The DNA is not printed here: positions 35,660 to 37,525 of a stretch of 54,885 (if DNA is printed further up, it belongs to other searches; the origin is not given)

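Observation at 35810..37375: Bacterial glutaminase with the complete three-module architecture of animal kidney-type glutaminase (GLS)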

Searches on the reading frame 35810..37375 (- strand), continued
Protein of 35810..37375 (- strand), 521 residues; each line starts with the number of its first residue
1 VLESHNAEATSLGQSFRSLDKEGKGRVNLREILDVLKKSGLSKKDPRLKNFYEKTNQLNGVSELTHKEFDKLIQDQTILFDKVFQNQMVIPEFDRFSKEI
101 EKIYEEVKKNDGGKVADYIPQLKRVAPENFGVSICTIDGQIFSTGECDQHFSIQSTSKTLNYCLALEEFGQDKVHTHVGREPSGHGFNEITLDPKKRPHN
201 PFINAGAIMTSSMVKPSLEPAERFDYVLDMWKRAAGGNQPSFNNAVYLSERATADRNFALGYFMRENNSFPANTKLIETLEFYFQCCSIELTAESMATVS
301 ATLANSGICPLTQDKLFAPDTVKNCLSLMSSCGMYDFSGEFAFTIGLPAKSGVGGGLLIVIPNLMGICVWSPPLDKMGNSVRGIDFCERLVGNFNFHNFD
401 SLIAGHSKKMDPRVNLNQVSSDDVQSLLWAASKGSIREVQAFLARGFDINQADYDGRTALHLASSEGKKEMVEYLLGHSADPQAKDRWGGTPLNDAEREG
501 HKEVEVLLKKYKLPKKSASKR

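Call 19: search_protein_families(library=ncbifam, proteins=[window:35810-37375:-])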
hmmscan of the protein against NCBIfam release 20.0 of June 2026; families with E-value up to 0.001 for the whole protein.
window:35810-37375:- (521 aa): 11 families
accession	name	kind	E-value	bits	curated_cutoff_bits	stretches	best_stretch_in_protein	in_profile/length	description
TIGR03814.1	Gln_ase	equivalog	6.9e-97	324.1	255.4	1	100-396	1-297/300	glutaminase A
NF002134.0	PRK00971.1-4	equivalog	1.6e-91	307.2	557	1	100-400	9-308/429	glutaminase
NF009020.0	PRK12356.1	equivalog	2.3e-84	282.9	395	1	91-400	5-312/319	glutaminase A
NF002133.0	PRK00971.1-2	equivalog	2.8e-82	276.4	368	1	98-392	6-298/305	glutaminase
NF002132.0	PRK00971.1-1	equivalog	3.4e-74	249.7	381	1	101-393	11-302/308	glutaminase B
NF009021.0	PRK12357.1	equivalog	1.2e-64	218.5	470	1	104-395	21-322/326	glutaminase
NF041931.2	MzaA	equivalog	2.3e-09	36.7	800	1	430-515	9-95/726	MZA anti-phage system associated sigma-70 family RNA polymerase sigma factor MzaA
NF043029.1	T4SS_AnkY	equivalog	5.4e-08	31.7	600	1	424-497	459-532/543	Dot/Icm T4SS effector AnkY/LegA9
NF043023.1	T4SS_AnkH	equivalog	1e-06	27.8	600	1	435-493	44-102/467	Dot/Icm T4SS effector AnkH/LegA3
NF043028.1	T4SS_AnkX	equivalog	1.9e-06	26.3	1400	1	424-494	549-620/938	Dot/Icm T4SS effector AnkN/AnkX/LegA8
NF043022.1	T4SS_AnkG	equivalog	0.00019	20.3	500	1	420-498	327-445/455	Dot/Icm T4SS effector AnkG/AnkZ/LegA7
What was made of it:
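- On Glutaminase superfamily (Pfam PF04960; serine-dependent beta-lactamase-like amidohydrolase): TIGR03814 gives 324 bits against 255 (call 19).
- Tried and rejected: The NCBIfam hits to Legionella Ank effectors and MzaA are generic ANK similarity, far below the cut-offs (call 19).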

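Call 25: find_encoding_contigs(protein=P0056, flank=6000, max_places=2)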
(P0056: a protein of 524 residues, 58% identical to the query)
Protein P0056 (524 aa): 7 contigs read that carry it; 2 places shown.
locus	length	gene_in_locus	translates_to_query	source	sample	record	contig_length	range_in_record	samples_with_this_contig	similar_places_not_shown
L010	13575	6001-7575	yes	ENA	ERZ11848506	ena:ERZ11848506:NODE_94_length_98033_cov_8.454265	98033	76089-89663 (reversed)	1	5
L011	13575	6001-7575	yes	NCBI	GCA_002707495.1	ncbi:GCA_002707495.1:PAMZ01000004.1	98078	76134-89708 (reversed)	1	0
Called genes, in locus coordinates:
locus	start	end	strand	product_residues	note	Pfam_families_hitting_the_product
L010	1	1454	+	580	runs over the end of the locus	-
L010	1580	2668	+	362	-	-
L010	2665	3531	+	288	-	PF00160:Pro_isomerase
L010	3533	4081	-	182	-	PF02798:GST_N, PF13417:GST_N_3, PF13409:GST_N_2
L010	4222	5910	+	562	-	PF00149:Metallophos, PF02872:5_nucleotid_C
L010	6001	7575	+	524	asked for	PF17959:EF-hand_14, PF04960:Glutaminase, PF12796:Ank_2, PF13637:Ank_4, PF00023:Ank (weak)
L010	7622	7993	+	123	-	-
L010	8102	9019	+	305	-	-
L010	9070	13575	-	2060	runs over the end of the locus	-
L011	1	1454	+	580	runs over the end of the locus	-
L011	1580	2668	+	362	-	-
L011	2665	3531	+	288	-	PF00160:Pro_isomerase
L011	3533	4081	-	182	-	PF02798:GST_N, PF13417:GST_N_3, PF13409:GST_N_2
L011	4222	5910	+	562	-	PF00149:Metallophos, PF02872:5_nucleotid_C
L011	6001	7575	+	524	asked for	PF17959:EF-hand_14, PF04960:Glutaminase, PF12796:Ank_2, PF13637:Ank_4, PF00023:Ank (weak)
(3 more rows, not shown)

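Call 26: find_encoding_contigs(protein=P0021, flank=6000, max_places=1)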
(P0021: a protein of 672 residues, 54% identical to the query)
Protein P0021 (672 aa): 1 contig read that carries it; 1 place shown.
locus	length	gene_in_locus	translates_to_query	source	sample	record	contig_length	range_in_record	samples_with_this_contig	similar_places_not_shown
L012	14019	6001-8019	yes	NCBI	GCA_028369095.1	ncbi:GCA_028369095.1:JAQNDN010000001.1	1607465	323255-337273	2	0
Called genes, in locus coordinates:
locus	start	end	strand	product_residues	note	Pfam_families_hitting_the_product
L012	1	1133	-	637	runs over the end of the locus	-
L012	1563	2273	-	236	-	PF00072:Response_reg, PF00196:GerE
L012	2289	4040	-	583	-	PF13675:PilJ, PF08448:PAS_4 (weak), PF07730:HisKA_3, PF13581:HATPase_c_2 (weak), PF02518:HATPase_c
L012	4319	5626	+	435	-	PF00909:Ammonium_transp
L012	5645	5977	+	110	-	PF00543:P-II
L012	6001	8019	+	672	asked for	PF04960:Glutaminase, PF13857:Ank_5 (faint), PF12796:Ank_2, PF13637:Ank_4 (weak), PF00023:Ank (weak), PF12796:Ank_2, PF13637:Ank_4, PF00023:Ank (weak), +2 more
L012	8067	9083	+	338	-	PF03951:Gln-synt_N, PF00120:Gln-synt_C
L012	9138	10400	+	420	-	PF07642:BBP2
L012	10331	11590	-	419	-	-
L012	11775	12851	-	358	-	PF04235:DUF418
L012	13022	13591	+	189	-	PF00440:TetR_N, PF16859:TetR_C_11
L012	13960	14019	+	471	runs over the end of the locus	PF00089:Trypsin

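Call 27: find_encoding_contigs(protein=P0098, flank=6000, max_places=1)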
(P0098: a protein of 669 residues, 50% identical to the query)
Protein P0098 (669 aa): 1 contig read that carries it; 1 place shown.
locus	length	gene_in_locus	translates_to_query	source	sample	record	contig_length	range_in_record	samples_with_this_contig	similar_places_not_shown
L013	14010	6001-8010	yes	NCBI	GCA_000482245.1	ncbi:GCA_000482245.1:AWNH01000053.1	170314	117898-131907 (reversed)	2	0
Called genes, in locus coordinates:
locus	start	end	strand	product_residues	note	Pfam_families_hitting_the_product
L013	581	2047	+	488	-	PF00909:Ammonium_transp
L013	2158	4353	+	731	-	PF02743:dCache_1, PF00211:Guanylate_cyc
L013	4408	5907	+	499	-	PF00924:MS_channel_2nd, PF21082:MS_channel_3rd, PF00027:cNMP_binding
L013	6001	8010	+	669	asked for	PF04960:Glutaminase, PF12796:Ank_2, PF00023:Ank, PF13857:Ank_5, PF12796:Ank_2, PF00023:Ank, PF13857:Ank_5, PF13637:Ank_4, +5 more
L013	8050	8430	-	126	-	-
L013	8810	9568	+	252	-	PF01656:CbiA, PF10609:ParA, PF13614:AAA_31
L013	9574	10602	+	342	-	PF04960:Glutaminase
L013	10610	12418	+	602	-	PF02743:dCache_1, PF22673:MCP-like_PDC_1 (weak), PF17201:Cache_3-Cache_2 (weak), PF00672:HAMP, PF00989:PAS (weak), PF13188:PAS_8 (weak), PF13426:PAS_9, PF08447:PAS_3, +1 more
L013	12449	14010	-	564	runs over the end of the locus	PF01935:DUF87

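Call 28: find_encoding_contigs(protein=P0078, flank=6000, max_places=1)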
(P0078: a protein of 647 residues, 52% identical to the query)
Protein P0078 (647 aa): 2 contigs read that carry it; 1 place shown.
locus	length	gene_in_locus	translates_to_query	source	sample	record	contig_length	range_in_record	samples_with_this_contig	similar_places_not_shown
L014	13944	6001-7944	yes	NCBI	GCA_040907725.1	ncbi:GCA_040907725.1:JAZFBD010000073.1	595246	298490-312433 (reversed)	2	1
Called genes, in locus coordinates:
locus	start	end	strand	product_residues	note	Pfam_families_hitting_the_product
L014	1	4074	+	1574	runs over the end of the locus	PF00069:Pkinase, PF07714:PK_Tyr_Ser-Thr, PF24796:WDR55, PF24807:WD40_CDC20-Fz, PF24814:WD40_Prp19, PF24817:WD40_WDHD1_1st, PF25168:Beta-prop_WDR36-Utp21_2nd, PF25171:Beta-prop_WDR36-Utp21_1st, +155 more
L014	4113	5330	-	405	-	-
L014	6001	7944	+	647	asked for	PF17959:EF-hand_14, PF04960:Glutaminase, PF12796:Ank_2, PF13637:Ank_4, PF13857:Ank_5, PF00023:Ank (weak), PF12796:Ank_2, PF00023:Ank, +3 more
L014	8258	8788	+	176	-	-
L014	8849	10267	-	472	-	-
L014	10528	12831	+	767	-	PF00069:Pkinase, PF01636:APH (faint), PF07714:PK_Tyr_Ser-Thr, PF03109:ABC1 (faint), PF13570:Beta-prop_ACSF4, PF01011:PQQ (faint), PF13360:PQQ_2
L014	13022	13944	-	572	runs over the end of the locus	PF14716:HHH_8, PF14520:HHH_5 (weak), PF14791:DNA_pol_B_thumb, PF02811:PHP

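Call 31: search_solved_structures(query=window:35810-37375:-, max_evalue=1e-140, show_alignments=3)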
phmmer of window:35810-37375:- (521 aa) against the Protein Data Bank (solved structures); distinct sequences matched with E-value up to 1e-140: 4.
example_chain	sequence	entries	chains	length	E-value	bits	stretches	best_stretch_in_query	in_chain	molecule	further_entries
5uqe_A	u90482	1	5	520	4.1e-153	514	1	21-513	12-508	Glutaminase kidney isoform, mitochondrial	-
8gwr_B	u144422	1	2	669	1.7e-152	512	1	21-513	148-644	Glutaminase kidney isoform, mitochondrial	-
8szl_A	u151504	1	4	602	6.6e-143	480.4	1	12-512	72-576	Glutaminase liver isoform, mitochondrial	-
8t0z_A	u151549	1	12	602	1.3e-142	479.4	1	12-512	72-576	Glutaminase liver isoform, mitochondrial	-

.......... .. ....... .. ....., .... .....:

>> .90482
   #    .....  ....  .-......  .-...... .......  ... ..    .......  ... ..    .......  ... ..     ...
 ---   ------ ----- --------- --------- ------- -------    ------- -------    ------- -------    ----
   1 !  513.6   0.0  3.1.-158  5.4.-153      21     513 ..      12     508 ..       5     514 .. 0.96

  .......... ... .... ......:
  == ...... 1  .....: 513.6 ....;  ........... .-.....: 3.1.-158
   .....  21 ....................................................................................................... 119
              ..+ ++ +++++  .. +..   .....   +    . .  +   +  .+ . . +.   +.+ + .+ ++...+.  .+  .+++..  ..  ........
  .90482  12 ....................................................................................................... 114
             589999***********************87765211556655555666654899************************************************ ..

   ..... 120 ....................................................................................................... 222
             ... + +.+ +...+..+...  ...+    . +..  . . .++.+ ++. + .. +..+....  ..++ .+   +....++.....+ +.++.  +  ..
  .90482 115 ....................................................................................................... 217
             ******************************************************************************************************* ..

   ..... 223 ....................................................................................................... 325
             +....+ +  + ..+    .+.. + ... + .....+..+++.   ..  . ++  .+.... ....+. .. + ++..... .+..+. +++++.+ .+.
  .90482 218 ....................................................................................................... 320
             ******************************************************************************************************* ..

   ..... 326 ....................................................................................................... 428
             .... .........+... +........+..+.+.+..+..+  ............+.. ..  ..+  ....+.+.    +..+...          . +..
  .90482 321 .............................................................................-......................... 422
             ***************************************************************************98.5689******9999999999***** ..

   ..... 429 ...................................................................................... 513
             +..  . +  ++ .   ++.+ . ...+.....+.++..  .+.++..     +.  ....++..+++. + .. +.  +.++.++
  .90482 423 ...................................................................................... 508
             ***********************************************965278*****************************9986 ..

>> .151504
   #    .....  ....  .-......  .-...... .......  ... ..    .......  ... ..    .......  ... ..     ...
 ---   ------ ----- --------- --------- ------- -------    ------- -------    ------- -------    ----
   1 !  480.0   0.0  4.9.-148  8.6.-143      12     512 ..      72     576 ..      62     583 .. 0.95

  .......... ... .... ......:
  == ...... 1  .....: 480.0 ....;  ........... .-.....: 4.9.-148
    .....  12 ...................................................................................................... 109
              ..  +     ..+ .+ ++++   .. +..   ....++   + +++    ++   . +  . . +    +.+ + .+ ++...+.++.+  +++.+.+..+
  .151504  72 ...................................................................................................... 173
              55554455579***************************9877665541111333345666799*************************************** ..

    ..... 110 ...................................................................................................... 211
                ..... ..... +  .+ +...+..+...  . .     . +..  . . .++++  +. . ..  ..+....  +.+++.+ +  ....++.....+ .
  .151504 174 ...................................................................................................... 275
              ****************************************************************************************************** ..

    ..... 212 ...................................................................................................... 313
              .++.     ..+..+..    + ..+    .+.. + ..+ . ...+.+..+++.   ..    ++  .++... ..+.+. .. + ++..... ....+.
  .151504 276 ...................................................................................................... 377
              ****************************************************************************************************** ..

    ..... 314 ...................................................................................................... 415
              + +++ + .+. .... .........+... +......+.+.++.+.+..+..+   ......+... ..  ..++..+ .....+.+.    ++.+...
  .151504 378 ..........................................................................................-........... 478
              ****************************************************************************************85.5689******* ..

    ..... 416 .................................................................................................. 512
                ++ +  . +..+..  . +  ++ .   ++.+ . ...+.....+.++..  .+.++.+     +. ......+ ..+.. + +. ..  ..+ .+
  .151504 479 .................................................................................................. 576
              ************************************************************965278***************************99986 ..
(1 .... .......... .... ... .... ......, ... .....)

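Call 32: list_cluster_members(proteins=[P0004, P0005, P0001, P0002, P0003, P0020, P0039, P0050, P0053, P0093])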
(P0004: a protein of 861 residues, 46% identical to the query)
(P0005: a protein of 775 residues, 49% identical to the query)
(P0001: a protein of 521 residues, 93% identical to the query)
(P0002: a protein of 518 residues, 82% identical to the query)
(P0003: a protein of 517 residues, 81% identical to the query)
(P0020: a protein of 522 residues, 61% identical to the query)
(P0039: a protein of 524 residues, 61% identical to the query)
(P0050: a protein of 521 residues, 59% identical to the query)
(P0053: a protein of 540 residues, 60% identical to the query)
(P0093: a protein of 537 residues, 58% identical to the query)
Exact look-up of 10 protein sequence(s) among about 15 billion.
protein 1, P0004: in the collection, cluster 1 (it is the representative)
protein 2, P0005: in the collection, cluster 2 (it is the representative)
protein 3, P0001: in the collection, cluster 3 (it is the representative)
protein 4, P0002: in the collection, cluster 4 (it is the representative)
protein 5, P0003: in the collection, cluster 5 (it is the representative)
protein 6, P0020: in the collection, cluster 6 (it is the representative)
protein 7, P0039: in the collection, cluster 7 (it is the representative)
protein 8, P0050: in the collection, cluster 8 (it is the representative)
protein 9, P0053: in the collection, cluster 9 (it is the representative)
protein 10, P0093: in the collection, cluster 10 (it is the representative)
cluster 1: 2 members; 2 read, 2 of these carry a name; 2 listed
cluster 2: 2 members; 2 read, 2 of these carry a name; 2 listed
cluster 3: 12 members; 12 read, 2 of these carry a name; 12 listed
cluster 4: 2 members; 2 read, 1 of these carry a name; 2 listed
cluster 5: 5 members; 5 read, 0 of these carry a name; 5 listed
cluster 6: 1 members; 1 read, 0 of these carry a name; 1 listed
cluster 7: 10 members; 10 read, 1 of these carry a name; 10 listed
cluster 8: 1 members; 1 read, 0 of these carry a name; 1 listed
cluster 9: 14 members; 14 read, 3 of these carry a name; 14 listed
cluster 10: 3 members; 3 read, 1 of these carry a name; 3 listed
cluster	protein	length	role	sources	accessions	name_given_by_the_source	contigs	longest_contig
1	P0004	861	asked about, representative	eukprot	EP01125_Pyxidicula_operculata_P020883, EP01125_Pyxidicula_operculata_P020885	TRINITY_DN784_c0_g1_i2.p2 TRINITY_DN784_c0_g1~~TRINITY_DN784_c0_g1_i2.p2 ORF ...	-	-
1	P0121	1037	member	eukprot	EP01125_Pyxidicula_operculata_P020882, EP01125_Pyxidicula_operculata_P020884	TRINITY_DN784_c0_g1_i1.p1 TRINITY_DN784_c0_g1~~TRINITY_DN784_c0_g1_i1.p1 ORF ...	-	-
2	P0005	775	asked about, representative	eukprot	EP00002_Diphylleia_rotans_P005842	TRINITY_DN1503_c0_g1_i2.p1 TRINITY_DN1503_c0_g1~~TRINITY_DN1503_c0_g1_i2.p1 ORF ...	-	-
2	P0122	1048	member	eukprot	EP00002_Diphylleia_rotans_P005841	TRINITY_DN1503_c0_g1_i1.p1 TRINITY_DN1503_c0_g1~~TRINITY_DN1503_c0_g1_i1.p1 ORF ...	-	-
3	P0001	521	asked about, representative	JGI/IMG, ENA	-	-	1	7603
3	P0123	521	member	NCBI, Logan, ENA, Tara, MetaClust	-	strand:- start:5670 stop:7235 length:1566 start_codon:yes stop_codon:yes ... | TARA_123_SRF_0.45-0.8_scaffold57066_1_gene61503 COG2066 K01425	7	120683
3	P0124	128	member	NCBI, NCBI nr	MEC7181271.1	MAG: hypothetical protein VXW15_01055, partial [Bdellovibrionota bacterium] | hypothetical protein [Bdellovibrionota bacterium]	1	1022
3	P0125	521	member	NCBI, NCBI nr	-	-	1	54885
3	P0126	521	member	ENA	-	-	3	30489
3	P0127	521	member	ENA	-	-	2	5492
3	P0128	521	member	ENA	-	-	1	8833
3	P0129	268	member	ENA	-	-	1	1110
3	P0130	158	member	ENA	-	-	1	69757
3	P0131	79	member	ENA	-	-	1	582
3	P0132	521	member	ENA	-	-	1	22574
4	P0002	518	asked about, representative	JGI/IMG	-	glutaminase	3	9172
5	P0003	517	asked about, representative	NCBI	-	-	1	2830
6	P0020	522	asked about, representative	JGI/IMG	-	-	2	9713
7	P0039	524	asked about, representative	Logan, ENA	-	-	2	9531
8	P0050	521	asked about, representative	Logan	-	-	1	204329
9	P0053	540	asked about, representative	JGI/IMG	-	glutaminase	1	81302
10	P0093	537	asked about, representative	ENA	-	-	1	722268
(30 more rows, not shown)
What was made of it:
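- Its 90% cluster holds several separately recorded 521-aa members, one of them seen on 7 contigs (Tara Oceans among its sources) (call 32).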

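Call 49: find_encoding_contigs(protein=P0048, flank=6000, max_places=1)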
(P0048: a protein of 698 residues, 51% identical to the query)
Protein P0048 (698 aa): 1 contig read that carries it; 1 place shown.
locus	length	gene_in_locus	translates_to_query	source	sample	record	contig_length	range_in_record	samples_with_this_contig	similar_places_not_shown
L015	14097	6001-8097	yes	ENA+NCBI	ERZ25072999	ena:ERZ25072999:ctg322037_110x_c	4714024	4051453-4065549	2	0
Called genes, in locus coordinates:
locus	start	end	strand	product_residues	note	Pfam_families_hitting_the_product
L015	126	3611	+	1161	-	PF03707:MHYT, PF01590:GAF, PF00989:PAS, PF08448:PAS_4 (weak), PF13426:PAS_9, PF00512:HisKA, PF02518:HATPase_c, PF00072:Response_reg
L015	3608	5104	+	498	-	PF00072:Response_reg, PF07724:AAA_2 (faint), PF00158:Sigma54_activat, PF14532:Sigma54_activ_2, PF00004:AAA (faint), PF07728:AAA_5, PF25601:AAA_lid_14, PF02954:HTH_8 (weak)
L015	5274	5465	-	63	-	-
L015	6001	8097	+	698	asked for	PF17959:EF-hand_14 (weak), PF04960:Glutaminase, PF12796:Ank_2, PF13637:Ank_4, PF12796:Ank_2, PF13637:Ank_4, PF13857:Ank_5 (weak), PF00023:Ank (weak), +3 more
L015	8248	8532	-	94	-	PF14026:SCO4226-like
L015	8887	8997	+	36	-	-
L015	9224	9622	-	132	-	PF10057:MpsC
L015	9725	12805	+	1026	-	PF10070:DabA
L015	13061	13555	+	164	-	PF01899:MNHE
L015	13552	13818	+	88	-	PF04066:MrpF_PhaF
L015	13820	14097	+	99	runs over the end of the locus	PF03334:PhaG_MnhG_YufB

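Call 50: find_encoding_contigs(protein=P0058, flank=6000, max_places=1)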
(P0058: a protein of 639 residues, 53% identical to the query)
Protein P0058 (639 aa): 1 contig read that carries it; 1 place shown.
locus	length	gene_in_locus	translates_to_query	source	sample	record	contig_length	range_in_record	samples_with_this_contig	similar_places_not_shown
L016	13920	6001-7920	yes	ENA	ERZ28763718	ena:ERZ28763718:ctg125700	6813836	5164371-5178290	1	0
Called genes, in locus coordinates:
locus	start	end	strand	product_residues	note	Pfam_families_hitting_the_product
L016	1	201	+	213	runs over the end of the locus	PF10591:SPARC_Ca_bdg (faint), PF23564:EF-hand_FSTL1 (faint), PF00036:EF-hand_1 (faint), PF13202:EF-hand_5 (faint), PF13405:EF-hand_6 (faint), PF13833:EF-hand_8 (faint), PF13499:EF-hand_7 (weak)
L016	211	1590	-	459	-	PF00282:Pyridoxal_deC, PF00266:Aminotran_5 (weak)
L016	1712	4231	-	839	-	PF00930:DPPIV_N (faint), PF25174:Beta-prop_THOC3 (faint), PF26550:Tricorn_2nd, PF26549:Tricorn_N, PF07676:PD40, PF26549:Tricorn_N, PF07676:PD40 (weak), PF26549:Tricorn_N (weak)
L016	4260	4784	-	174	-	-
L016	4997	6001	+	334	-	PF07228:SpoIIE, PF13581:HATPase_c_2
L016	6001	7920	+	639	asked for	PF17959:EF-hand_14, PF04960:Glutaminase, PF12796:Ank_2, PF00023:Ank (weak), PF13637:Ank_4, PF12796:Ank_2, PF13637:Ank_4, PF00023:Ank (weak), +3 more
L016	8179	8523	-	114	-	PF01740:STAS, PF13466:STAS_2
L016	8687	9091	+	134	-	PF20586:DUF6788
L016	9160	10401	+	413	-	PF06782:UPF0236 (weak)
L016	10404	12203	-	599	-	PF05960:DUF885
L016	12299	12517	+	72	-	-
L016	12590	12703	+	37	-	-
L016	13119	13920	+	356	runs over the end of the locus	-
